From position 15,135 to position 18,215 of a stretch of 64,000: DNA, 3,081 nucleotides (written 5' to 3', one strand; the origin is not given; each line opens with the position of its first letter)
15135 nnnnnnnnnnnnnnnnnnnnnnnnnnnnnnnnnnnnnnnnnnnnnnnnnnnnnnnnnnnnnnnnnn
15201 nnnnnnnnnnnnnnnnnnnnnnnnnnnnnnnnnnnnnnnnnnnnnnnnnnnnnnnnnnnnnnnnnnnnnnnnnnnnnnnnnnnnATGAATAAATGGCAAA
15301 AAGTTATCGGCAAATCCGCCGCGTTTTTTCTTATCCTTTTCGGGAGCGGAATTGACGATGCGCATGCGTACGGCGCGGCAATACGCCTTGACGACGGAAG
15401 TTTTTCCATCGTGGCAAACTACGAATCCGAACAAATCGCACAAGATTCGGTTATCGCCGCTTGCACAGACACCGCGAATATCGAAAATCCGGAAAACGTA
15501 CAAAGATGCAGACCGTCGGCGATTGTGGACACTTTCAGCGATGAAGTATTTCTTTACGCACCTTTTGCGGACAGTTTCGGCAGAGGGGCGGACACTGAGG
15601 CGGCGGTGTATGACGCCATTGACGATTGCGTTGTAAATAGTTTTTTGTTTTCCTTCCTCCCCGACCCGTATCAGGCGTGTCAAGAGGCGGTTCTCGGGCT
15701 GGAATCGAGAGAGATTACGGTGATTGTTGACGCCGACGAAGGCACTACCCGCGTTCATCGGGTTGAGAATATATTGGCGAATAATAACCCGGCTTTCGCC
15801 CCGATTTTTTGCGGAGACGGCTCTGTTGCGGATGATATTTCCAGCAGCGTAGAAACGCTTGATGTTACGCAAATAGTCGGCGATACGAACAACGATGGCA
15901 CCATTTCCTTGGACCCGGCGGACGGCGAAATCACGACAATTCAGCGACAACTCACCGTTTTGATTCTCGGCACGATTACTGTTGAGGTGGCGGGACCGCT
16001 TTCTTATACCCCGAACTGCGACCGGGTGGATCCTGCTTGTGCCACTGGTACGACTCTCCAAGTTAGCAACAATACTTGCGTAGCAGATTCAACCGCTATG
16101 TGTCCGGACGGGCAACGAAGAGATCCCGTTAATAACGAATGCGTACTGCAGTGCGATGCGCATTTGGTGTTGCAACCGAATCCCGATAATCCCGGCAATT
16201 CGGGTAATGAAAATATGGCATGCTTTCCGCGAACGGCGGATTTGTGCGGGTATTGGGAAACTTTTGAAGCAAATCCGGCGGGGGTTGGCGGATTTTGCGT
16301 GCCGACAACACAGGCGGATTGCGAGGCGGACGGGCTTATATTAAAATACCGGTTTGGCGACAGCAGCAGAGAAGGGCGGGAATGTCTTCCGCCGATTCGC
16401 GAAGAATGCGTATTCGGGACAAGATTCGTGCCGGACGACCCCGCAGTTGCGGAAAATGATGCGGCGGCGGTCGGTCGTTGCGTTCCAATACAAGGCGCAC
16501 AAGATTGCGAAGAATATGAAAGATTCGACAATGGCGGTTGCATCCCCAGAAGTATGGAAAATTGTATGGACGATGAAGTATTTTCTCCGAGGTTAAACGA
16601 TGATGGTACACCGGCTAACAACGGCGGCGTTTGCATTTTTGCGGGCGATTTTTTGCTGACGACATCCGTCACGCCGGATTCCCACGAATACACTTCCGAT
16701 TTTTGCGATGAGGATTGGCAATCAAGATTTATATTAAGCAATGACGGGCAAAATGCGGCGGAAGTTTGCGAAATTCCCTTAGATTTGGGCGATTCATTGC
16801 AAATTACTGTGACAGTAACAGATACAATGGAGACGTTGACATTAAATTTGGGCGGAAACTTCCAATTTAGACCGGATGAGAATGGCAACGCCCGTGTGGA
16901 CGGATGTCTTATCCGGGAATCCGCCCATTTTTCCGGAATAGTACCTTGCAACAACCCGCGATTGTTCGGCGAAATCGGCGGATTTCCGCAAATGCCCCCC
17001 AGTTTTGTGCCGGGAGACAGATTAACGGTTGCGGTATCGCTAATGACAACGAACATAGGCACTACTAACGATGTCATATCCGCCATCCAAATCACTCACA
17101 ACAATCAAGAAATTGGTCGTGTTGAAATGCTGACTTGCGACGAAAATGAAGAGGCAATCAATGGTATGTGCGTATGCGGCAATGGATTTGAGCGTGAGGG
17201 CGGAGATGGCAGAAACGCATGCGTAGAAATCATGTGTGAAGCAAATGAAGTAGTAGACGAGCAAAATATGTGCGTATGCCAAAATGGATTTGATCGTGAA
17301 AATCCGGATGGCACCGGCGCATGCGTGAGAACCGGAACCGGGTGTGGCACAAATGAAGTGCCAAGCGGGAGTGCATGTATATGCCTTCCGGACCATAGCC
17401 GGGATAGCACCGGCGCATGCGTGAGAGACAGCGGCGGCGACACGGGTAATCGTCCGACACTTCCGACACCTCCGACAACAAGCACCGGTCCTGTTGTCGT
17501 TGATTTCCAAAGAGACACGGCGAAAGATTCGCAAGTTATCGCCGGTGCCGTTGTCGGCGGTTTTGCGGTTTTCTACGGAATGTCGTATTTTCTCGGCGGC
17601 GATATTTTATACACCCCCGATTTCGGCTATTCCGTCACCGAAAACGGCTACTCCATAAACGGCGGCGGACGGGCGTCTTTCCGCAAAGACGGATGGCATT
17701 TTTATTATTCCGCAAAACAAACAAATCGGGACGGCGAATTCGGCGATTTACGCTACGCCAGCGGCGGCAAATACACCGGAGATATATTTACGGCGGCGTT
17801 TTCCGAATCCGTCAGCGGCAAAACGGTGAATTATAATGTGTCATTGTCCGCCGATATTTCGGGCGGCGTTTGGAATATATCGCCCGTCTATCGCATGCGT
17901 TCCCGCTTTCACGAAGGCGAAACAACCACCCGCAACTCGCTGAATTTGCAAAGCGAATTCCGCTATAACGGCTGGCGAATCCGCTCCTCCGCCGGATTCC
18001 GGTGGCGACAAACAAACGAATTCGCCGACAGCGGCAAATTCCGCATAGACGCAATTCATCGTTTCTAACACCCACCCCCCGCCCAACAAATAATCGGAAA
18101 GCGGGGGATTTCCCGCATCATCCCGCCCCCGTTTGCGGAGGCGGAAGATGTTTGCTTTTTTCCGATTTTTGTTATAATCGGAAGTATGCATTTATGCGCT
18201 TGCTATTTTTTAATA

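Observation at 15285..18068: Unrecognised family of Cys-rich surface proteins with a short C-terminal beta-barrel-like anchor (three paralogs in the window)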

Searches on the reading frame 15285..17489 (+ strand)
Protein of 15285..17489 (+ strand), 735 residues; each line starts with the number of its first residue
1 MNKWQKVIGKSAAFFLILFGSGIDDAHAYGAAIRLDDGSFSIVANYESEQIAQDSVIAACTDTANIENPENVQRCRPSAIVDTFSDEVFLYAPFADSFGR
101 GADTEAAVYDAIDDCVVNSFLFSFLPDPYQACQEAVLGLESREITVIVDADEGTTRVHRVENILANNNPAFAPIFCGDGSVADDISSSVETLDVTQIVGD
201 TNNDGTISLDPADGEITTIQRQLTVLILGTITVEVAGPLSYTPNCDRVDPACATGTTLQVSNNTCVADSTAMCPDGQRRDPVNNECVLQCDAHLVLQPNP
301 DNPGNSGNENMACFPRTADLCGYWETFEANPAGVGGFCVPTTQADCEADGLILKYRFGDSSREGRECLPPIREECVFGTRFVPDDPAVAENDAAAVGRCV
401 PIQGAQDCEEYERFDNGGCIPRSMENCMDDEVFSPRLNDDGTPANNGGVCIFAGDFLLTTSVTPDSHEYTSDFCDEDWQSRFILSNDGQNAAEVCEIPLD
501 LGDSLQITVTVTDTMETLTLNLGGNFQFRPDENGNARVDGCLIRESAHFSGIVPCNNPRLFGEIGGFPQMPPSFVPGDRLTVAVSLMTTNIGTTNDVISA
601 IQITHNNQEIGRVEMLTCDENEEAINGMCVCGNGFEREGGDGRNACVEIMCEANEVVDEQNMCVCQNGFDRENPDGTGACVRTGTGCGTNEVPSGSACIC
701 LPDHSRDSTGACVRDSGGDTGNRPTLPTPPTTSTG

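Call 54: search_solved_structures(query=window:15285-17489:+, max_evalue=1)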
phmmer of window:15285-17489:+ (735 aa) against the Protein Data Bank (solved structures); distinct sequences matched with E-value up to 1: 0.

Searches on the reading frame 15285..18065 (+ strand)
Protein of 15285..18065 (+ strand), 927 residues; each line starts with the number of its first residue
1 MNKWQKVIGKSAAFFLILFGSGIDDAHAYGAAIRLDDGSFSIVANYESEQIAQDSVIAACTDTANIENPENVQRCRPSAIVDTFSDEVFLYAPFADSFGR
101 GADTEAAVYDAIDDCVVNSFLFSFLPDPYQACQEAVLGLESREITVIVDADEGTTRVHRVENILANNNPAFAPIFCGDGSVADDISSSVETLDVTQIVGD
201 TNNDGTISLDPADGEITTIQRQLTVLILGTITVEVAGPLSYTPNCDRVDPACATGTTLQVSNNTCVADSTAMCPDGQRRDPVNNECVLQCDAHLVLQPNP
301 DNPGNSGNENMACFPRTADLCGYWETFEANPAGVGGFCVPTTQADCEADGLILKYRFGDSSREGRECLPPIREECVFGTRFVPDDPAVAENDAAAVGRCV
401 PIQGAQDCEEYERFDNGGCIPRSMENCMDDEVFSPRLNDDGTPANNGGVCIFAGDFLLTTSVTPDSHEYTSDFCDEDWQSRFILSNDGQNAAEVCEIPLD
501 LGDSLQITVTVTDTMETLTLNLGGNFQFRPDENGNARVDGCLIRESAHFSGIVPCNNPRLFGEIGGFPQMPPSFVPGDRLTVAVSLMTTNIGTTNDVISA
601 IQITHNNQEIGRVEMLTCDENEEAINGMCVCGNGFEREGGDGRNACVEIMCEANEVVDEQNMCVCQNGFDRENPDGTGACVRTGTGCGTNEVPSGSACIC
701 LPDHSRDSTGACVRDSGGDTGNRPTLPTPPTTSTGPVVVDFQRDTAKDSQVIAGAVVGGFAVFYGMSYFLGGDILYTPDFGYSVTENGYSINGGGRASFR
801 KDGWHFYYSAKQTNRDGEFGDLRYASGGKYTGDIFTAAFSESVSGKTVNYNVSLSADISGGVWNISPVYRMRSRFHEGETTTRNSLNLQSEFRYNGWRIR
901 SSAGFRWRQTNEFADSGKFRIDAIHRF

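Call 7: search_protein_families(library=pfam, proteins=[window:15285-18065:+], max_evalue=1)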
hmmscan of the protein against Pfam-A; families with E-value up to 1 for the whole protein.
window:15285-18065:+ (927 aa): 2 families
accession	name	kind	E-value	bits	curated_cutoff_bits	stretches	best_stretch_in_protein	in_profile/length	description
PF25314.1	TNFR_nem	-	0.019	15.4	27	1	264-287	9-32/34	TNF receptor-like domain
PF17963.7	Big_9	-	0.14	13.5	23.6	0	502-535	32-65/89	Bacterial Ig domain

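Call 8: search_protein_families(library=ncbifam, proteins=[window:15285-18065:+], max_evalue=1)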
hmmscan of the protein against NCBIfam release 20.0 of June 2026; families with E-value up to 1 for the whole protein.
window:15285-18065:+ (927 aa): 0 families
